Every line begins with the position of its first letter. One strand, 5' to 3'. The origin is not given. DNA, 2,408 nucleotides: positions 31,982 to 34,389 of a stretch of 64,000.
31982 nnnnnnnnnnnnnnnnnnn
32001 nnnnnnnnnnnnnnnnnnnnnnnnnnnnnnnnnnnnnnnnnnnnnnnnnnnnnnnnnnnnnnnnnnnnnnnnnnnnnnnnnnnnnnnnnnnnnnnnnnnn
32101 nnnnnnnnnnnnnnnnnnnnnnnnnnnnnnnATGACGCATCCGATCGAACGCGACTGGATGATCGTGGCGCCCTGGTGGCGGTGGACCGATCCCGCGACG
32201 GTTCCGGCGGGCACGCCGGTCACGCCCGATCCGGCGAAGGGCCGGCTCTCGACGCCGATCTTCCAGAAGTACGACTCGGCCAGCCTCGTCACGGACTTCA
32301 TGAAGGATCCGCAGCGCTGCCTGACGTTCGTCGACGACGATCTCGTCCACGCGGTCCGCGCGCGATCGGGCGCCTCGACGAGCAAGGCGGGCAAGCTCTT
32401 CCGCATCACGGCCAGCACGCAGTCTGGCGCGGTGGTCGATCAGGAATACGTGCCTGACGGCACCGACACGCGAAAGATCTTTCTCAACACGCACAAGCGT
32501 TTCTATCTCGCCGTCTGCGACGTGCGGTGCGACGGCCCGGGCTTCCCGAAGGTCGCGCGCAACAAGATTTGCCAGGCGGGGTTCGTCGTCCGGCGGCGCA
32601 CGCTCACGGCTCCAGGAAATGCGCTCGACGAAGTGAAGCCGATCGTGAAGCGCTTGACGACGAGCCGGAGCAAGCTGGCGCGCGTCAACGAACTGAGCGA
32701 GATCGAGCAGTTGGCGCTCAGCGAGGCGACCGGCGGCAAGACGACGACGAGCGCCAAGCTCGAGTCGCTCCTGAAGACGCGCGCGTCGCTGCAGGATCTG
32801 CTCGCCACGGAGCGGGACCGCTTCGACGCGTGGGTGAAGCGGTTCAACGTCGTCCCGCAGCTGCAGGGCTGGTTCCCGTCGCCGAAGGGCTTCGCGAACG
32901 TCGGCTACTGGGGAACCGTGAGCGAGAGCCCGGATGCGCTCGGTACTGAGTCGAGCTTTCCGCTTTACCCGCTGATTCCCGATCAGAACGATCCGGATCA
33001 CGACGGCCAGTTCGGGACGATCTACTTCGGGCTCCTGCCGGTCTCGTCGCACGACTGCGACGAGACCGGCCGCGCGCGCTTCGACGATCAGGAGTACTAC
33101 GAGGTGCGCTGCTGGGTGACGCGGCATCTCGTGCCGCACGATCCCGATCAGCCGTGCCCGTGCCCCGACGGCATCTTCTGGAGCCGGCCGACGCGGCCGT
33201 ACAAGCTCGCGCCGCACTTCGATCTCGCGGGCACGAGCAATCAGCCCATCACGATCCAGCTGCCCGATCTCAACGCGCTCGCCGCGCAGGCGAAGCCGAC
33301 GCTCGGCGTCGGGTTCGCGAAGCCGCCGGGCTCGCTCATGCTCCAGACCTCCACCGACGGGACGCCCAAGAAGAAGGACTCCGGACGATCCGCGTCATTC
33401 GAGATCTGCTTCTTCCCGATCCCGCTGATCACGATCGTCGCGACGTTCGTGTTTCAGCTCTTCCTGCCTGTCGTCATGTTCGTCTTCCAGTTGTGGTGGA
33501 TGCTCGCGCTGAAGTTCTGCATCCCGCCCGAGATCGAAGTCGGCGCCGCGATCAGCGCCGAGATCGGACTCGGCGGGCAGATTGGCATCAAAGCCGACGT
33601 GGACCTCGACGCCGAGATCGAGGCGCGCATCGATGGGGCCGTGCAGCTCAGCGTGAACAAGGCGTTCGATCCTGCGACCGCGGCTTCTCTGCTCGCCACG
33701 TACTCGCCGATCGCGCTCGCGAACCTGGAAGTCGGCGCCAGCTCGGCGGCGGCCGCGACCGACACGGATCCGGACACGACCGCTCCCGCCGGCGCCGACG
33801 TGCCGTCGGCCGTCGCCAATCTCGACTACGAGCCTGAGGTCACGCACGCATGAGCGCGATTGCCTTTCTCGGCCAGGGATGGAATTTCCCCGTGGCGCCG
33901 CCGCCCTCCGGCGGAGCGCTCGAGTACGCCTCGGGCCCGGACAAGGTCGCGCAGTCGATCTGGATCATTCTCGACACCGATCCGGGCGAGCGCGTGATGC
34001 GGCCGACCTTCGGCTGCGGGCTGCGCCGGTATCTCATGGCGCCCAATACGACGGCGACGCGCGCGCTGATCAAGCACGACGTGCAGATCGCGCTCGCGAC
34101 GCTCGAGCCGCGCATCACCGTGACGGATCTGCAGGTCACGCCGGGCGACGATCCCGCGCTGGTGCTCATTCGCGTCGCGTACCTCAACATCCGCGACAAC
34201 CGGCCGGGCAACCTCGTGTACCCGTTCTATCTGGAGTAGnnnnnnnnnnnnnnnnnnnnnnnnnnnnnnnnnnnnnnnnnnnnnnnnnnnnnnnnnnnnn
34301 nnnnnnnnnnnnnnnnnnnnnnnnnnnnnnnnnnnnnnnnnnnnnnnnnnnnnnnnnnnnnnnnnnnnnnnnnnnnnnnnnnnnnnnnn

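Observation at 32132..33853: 573-aa Cys-motif protein with a hydrophobic hairpin sits where PAAR/Afp10 normally sits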

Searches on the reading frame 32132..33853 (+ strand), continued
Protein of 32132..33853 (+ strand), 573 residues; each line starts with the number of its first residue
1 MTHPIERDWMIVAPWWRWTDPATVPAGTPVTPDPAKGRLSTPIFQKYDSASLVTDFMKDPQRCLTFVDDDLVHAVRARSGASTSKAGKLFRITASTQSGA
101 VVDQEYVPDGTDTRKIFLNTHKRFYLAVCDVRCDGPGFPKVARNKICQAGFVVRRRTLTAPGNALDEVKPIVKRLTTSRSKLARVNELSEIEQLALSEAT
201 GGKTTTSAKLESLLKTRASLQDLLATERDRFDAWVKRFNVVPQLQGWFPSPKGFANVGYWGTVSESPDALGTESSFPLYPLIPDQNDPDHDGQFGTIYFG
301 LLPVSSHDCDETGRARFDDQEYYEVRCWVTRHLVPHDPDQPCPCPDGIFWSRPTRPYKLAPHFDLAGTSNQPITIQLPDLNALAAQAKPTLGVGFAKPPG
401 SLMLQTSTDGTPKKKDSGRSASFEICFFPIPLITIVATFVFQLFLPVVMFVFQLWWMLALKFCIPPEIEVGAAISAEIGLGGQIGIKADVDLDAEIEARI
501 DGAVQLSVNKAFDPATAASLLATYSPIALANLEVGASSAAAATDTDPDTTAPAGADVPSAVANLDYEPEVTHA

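Call 55: search_dna_similar(query=window:32132-33850:+, collection=phages, mode=protein, max_evalue=0.01)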
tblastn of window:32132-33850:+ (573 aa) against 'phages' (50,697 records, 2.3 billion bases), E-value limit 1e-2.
No match.

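Call 56: search_dna_similar(query=window:32132-33850:+, collection=plasmids, mode=protein, max_evalue=0.001)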
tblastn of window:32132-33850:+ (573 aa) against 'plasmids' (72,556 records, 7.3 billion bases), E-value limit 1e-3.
Records with a match: 1; places in all: 1; records where one place covers at least 80% of the query: 1.
Best place of each record, by identity: <60% 1.
By first word of the organism name: Rhodococcus 1.
By predicted mobility (MOB-suite, as given by PLSDB): mobilizable 1.
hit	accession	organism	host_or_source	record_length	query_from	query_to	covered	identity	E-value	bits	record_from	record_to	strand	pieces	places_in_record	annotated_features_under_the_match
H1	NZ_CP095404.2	Rhodococcus opacus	Whole organism,nitrophenolics and ...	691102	8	520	90%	33.1%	1e-70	254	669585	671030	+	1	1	hypothetical protein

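Call 57: find_related_loci(query=A1, collection=viral_contigs, flank=10000)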
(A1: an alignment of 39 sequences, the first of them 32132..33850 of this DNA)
Query A1 (573 aa) in viral_contigs; peptide patterns used: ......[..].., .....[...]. (x = any residue, [..] = any of these).
31 stretches matched a pattern; 2 encode a relative of the query (tblastn E <= 1e-3); 2 distinct loci.
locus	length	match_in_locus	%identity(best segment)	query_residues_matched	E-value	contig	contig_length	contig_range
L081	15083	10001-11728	62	1-573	0e+0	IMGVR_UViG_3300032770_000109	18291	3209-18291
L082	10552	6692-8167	37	6-519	9e-91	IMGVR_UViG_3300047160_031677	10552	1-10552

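Call 58: get_annotated_region(hit=H1, flank=14000)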
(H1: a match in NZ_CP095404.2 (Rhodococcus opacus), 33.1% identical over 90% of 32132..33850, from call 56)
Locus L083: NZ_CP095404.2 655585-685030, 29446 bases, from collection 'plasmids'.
description: Rhodococcus opacus strain 9 plasmid unnamed, complete sequence
organism: Rhodococcus opacus (NCBI taxid 37919)
taxonomy: Bacteria; Actinomycetota; Actinomycetes; Mycobacteriales; Nocardiaceae; Rhodococcus; Rhodococcus opacus
host: -; source: Whole organism,nitrophenolics and trichloroethylene contaminated ground water; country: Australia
typing (MOB-suite, as given by PLSDB): mobilizable; relaxase MOBP,MOBP
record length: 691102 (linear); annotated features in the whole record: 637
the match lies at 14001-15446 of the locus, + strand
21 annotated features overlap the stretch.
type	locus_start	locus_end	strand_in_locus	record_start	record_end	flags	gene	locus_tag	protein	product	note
CDS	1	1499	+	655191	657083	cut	-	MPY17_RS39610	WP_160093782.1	phage tail sheath subtilisin-like domain-containing protein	-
CDS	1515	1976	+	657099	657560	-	-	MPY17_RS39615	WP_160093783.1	phage tail protein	-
CDS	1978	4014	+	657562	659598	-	-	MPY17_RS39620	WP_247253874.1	phage tail sheath C-terminal domain-containing protein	-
CDS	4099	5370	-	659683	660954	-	-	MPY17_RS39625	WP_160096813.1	HEAT repeat domain-containing protein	-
CDS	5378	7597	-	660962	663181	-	-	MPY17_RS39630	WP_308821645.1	DUF4157 domain-containing protein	-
CDS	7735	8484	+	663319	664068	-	-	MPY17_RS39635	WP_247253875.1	hypothetical protein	-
CDS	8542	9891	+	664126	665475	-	-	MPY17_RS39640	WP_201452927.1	DUF4157 domain-containing protein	-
CDS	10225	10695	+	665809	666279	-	-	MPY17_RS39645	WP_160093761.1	phage tail protein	-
CDS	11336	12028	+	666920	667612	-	-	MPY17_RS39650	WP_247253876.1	hypothetical protein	-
CDS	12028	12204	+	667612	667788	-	-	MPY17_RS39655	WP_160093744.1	hypothetical protein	-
CDS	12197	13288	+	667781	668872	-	-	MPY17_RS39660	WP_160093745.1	contractile injection system protein, VgrG/Pvc8 family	-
CDS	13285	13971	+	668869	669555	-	-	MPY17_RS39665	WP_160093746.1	phage baseplate assembly protein V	-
CDS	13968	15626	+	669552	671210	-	-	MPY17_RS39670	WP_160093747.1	hypothetical protein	-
CDS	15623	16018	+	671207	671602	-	-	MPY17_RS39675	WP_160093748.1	GPW/gp25 family protein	-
CDS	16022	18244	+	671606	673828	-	-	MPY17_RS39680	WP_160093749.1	putative baseplate assembly protein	-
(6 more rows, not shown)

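Call 67: find_encoding_contigs(protein=P0001, flank=3000, max_places=3)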
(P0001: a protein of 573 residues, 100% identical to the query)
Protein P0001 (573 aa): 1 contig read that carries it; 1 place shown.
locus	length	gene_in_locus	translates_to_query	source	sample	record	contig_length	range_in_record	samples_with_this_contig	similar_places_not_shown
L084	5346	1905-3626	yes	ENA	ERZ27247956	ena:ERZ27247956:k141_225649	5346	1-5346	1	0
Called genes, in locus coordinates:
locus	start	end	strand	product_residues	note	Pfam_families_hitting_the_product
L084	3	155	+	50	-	?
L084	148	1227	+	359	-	PF05954:Phage_GPD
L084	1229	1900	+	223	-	PF04717:Phage_base_V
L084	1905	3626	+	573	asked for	-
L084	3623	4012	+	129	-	PF04965:GPW_gp25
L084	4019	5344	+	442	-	?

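Call 75: predict_structure(alignment_id=A3)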
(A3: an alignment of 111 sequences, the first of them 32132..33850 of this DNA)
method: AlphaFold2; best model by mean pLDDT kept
length: 573 residues; sequences in the alignment: 111
mean_pLDDT: 86.7   pTM: 0.86
mean pLDDT of the five models: 86.7, 85.1, 84.7, 84.4, 82.5
residues with pLDDT >= 90: 339; 70-90: 150; 50-70: 74; < 50: 10
segments of 3 or more residues with pLDDT < 50: 1-3, 462-467
pLDDT, mean of each block of 10 residues (from residue 1): 72 97 93 97 98 98 96 87 92 88 88 95 97 96 95 95 93 91 91 93 91 97 97 96 97 97 97 98 96 97 96 94 98 83 87 97 87 71 65 70 76 72 65 66 73 70 51 62 60 82 93 91 94 83 77 72 92 94
secondary structure, 60 per line:
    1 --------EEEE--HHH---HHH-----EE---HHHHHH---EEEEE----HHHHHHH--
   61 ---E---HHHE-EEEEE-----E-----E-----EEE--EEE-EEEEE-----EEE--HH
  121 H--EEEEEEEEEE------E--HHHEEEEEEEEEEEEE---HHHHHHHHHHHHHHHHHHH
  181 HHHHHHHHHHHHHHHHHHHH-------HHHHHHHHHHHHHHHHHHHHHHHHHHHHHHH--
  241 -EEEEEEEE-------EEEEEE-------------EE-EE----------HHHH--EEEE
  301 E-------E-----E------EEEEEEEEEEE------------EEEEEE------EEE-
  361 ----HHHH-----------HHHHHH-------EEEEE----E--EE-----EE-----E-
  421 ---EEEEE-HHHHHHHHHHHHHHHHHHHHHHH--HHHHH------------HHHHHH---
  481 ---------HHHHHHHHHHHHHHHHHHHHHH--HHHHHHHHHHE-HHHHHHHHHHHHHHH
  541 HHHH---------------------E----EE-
elements in order: E9-12 H34-39 E43-47 H52-58 E73-77 E95-97 E100-102 E104-108 E114-116 E124-133 E146-158 H162-200 H208-238 E242-249 E257-262 H291-294 E297-301 E322-332 E345-350 E357-359 H365-368 H380-385 E393-397 E424-428 H430-452 H455-459 H472-477 H490-511 H514-523 H526-544

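Call 77: fold_search(model_id=the predicted structure, library=pdb)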
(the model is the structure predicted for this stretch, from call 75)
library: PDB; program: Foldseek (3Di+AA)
matches with E <= 10: 430; with E <= 0.001: 0
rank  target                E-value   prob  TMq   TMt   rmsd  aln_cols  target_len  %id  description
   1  4dk1_C                4.0e-02  0.82  0.11  0.22  16.9       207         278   12  Crystal Structure of MacA-MexA chimeric protein, containing the Pseudomonas aeruginosa MexA alpha-hairpin domain. (released 2012-03-07)
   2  9qgy_G                4.7e-02  0.33  0.11  0.17  29.3       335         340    9  Structure of the YbjP lipoprotein bound to the MacAB-TolC tripartite efflux pump (released 2026-03-25)
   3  9tg4_G                4.7e-02  0.21  0.10  0.14  20.0       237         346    7  Structure of the YbjP lipoprotein bound to the AcrABZ-TolC efflux pump (released 2026-04-08)
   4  4dk0                  5.2e-02  0.82  0.12  0.21  18.8       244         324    7  Crystal structure of MacA from Actinobacillus actinomycetemcomitans (released 2012-03-07)
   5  9tg4_E                5.2e-02  0.20  0.09  0.13  21.2       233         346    8  Structure of the YbjP lipoprotein bound to the AcrABZ-TolC efflux pump (released 2026-04-08)
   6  4dk1_A                5.9e-02  0.77  0.11  0.22  16.8       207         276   12  Crystal Structure of MacA-MexA chimeric protein, containing the Pseudomonas aeruginosa MexA alpha-hairpin domain. (released 2012-03-07)
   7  4dk1_B                5.9e-02  0.77  0.11  0.21  16.9       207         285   12  Crystal Structure of MacA-MexA chimeric protein, containing the Pseudomonas aeruginosa MexA alpha-hairpin domain. (released 2012-03-07)
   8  9a2v_MODEL_1_A        6.9e-02  0.21  0.09  0.13  21.0       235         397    9  Model of E. coli AcrA by in-cell photo-crosslinking MS and deep learning (released 2023-02-24)
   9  5nik_D                7.3e-02  0.18  0.10  0.15  20.7       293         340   10  Structure of the MacAB-TolC ABC-type tripartite multidrug efflux pump (released 2017-05-24)
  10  9j3d_D                8.2e-02  0.38  0.13  0.21  31.5       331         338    8  Cryo-EM structure of TMexCD1-TOprJ1 (released 2025-08-13)
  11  2f1m_D                8.2e-02  0.25  0.10  0.20  17.1       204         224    8  Conformational flexibility in the multidrug efflux system protein AcrA (released 2006-03-21)
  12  9tg4_D                8.2e-02  0.25  0.10  0.14  16.5       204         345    9  Structure of the YbjP lipoprotein bound to the AcrABZ-TolC efflux pump (released 2026-04-08)
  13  3fpp_A                8.6e-02  0.47  0.11  0.21  19.7       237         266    9  Crystal structure of E.coli MacA (released 2009-04-28)
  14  4dk1_D                9.1e-02  0.69  0.11  0.22  16.9       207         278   12  Crystal Structure of MacA-MexA chimeric protein, containing the Pseudomonas aeruginosa MexA alpha-hairpin domain. (released 2012-03-07)
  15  9v53_A1               9.1e-02  0.18  0.09  0.14  20.9       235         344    8  Structure of TolC, YbjP, and AcrABZ complex (released 2025-11-05)
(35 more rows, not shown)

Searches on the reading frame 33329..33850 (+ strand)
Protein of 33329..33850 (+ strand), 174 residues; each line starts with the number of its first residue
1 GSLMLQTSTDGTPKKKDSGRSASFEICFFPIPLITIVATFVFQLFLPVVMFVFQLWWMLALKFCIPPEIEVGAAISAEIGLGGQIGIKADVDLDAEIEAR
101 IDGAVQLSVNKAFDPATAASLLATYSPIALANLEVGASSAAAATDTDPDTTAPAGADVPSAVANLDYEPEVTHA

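Call 86: find_homologous_proteins(query=window:33329-33850:+, max_evalue=0.001)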
Query window:33329-33850:+ (174 aa): 50 proteins with E <= 0.001 among 468 candidates.
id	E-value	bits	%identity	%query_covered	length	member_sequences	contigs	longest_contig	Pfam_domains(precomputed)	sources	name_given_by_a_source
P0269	1.9e-54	202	57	100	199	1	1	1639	-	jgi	-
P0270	7.2e-47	178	56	100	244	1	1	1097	-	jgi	jgi:hypothetical protein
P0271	1.1e-41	161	69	63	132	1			-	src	-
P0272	1.4e-41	160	55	89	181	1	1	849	-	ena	-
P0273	3.3e-38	149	51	98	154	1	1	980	-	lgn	-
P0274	2.1e-36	143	53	79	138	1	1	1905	-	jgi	jgi:hypothetical protein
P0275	4.6e-36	142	50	95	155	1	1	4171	-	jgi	jgi:hypothetical protein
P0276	4.4e-34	136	46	99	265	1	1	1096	-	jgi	jgi:hypothetical protein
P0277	2.4e-33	134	56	77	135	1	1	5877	-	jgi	jgi:hypothetical protein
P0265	5.7e-32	129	47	97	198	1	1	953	-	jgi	jgi:hypothetical protein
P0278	8.1e-29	119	66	51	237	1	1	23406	-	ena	-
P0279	8.6e-29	119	50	86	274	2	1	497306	-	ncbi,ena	-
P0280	3.2e-23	101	42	91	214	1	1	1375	-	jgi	jgi:hypothetical protein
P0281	6.2e-23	100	43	84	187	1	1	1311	-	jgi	-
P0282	3.7e-22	97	45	69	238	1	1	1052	-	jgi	jgi:hypothetical protein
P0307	8.8e-16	76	55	40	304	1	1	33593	PF04965.20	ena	-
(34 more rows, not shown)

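Call 88: find_encoding_contigs(protein=P0307, flank=6000, max_places=2)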
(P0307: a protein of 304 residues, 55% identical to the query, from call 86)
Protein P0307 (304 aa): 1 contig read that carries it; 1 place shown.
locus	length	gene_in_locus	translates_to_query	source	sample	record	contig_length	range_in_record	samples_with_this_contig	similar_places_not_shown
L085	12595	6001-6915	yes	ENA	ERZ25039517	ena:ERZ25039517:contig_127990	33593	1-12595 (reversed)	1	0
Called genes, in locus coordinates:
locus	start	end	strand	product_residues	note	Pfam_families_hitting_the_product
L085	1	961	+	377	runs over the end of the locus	PF04984:Phage_sheath_1 (weak), PF17482:Phage_sheath_1C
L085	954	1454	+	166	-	PF06841:Phage_T4_gp19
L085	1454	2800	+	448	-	PF19266:CIS_tube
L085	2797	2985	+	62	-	-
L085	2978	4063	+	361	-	PF05954:Phage_GPD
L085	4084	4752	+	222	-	PF04717:Phage_base_V, PF20093:DUF6484 (faint)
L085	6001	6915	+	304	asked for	PF04965:GPW_gp25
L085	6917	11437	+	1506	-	PF09684:Tail_P2_I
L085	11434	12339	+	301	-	-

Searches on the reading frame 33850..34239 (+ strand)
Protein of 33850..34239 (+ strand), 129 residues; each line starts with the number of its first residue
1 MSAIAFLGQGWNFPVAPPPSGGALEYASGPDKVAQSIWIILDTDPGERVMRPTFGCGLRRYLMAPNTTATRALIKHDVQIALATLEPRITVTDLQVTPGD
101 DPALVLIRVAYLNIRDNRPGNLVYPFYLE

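Call 3: search_protein_families(library=pfam, proteins=[window:33850-34239:+], max_evalue=0.01)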
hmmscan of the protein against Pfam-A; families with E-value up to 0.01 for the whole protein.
window:33850-34239:+ (129 aa): 1 family
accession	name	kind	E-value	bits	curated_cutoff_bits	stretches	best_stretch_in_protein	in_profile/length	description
PF04965.19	GPW_gp25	-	5.7e-22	77.8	27.2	1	29-114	3-92/96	Baseplate wedge protein gp25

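Call 4: search_protein_families(library=ncbifam, proteins=[window:33850-34239:+], max_evalue=0.01)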
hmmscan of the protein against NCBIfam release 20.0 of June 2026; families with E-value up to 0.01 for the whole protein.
window:33850-34239:+ (129 aa): 0 families
